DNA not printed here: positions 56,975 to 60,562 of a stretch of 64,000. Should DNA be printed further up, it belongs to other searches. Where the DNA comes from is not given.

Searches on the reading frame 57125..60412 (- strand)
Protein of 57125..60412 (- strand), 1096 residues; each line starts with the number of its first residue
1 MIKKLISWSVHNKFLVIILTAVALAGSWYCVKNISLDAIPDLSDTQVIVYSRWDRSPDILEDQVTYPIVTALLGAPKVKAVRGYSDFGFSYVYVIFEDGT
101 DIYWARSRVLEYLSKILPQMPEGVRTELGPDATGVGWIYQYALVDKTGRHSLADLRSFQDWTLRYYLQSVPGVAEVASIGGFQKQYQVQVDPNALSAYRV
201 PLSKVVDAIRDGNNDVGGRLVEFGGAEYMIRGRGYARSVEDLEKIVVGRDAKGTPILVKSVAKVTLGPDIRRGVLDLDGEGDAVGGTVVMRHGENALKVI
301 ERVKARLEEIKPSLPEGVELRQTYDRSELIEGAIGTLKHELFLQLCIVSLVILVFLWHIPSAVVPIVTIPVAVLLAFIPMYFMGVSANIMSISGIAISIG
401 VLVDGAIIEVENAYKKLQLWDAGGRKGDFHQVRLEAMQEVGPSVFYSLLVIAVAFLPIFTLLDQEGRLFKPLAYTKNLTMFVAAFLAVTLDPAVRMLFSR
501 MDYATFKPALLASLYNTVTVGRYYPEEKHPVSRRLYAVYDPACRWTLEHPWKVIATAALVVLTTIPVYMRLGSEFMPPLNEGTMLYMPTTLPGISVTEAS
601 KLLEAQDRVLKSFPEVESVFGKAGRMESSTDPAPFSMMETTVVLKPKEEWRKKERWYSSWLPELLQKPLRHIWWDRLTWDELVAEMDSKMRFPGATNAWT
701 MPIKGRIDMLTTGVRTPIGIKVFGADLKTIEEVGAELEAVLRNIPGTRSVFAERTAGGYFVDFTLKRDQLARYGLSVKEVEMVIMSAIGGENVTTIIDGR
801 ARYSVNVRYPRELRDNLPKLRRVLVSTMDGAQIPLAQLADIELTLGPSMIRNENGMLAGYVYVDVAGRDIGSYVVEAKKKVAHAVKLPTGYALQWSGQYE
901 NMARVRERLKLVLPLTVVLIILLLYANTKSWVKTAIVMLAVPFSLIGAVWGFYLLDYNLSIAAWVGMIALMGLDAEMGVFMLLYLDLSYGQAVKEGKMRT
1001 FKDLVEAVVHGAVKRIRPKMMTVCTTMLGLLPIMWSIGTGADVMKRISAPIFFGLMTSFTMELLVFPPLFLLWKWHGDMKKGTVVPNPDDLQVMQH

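Call 34: find_encoding_contigs(protein=window:57125-60412:-, flank=10000, max_places=4)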
Protein window:57125-60412:- (1096 aa): no gene with exactly this product is on record in the collection.
